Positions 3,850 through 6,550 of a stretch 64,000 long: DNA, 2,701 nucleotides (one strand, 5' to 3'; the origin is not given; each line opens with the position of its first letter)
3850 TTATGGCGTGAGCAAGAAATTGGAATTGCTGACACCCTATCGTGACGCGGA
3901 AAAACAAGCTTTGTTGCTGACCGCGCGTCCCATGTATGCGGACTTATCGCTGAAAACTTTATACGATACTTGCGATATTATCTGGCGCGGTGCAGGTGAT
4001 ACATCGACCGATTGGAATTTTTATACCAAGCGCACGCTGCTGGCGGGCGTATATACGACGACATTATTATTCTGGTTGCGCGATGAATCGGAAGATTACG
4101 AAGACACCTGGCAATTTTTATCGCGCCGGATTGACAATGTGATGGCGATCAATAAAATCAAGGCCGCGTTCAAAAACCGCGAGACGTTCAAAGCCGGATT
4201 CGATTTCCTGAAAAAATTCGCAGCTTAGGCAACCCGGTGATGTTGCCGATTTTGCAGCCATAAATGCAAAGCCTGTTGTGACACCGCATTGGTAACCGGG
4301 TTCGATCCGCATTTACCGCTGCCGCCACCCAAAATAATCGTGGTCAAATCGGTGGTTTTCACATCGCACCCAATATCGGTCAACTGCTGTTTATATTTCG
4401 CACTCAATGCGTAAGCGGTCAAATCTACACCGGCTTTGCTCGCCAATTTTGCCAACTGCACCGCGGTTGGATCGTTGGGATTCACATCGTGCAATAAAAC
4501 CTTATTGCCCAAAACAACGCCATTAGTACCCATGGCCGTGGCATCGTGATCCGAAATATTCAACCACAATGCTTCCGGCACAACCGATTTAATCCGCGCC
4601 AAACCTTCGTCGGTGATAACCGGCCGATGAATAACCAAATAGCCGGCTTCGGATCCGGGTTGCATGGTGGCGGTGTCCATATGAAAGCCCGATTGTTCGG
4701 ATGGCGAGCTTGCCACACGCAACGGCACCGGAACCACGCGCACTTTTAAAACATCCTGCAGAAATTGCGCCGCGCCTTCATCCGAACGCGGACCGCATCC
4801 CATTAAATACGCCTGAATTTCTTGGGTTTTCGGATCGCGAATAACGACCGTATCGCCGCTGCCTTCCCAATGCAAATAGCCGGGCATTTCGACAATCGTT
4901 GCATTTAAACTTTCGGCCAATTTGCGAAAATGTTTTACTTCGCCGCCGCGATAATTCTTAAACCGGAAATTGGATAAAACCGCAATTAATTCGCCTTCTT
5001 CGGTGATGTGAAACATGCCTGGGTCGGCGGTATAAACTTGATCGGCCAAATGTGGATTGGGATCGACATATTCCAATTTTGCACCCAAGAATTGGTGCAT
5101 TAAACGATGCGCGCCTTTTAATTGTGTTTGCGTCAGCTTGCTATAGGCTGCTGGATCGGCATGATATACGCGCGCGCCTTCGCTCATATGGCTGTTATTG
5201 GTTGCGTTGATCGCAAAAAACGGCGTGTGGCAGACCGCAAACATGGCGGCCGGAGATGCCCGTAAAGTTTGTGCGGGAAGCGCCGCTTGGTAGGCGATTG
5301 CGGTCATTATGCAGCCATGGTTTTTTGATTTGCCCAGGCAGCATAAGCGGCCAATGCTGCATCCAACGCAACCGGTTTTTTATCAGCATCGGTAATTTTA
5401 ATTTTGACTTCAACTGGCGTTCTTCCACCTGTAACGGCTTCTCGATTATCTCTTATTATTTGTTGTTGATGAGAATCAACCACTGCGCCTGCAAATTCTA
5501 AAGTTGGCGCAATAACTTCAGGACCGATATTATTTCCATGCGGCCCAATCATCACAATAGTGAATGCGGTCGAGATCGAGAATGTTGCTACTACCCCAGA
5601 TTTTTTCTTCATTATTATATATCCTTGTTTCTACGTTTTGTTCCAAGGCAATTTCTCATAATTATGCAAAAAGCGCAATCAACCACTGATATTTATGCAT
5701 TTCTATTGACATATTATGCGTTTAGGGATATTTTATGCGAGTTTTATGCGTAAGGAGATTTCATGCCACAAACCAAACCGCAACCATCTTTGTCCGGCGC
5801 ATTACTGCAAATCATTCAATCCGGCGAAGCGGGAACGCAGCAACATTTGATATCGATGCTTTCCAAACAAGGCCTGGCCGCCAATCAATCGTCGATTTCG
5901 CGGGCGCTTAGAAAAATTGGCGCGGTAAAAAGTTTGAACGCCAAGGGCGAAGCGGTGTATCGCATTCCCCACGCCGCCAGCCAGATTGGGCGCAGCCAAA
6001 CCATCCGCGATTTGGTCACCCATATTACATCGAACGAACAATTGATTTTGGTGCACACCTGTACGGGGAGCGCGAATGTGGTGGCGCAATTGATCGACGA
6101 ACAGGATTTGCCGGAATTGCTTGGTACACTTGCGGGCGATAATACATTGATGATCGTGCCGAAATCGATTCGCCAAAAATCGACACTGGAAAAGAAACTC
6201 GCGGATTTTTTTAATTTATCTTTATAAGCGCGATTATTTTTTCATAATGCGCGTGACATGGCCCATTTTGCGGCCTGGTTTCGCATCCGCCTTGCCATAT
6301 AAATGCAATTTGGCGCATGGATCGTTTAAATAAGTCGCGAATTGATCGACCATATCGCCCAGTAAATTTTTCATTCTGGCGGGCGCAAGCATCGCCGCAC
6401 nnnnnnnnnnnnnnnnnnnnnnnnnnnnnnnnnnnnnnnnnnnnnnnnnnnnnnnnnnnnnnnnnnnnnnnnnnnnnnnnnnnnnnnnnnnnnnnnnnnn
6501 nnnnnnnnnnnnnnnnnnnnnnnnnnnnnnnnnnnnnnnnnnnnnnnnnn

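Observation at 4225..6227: argR divergently paired with an amidinotransferase-fold enzyme and a coupled small ORF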

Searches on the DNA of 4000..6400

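Call 71: search_rna_families(source=window, start=4000, end=6400, threshold=evalue, max_evalue=1)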
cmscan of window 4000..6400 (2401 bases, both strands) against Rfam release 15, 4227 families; matches with E-value up to 1: 0.
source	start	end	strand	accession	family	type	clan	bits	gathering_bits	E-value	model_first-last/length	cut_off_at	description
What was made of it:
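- Tried and rejected: No riboswitch or other RNA was found; Rfam gave no hit at E<=1 (call 71).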
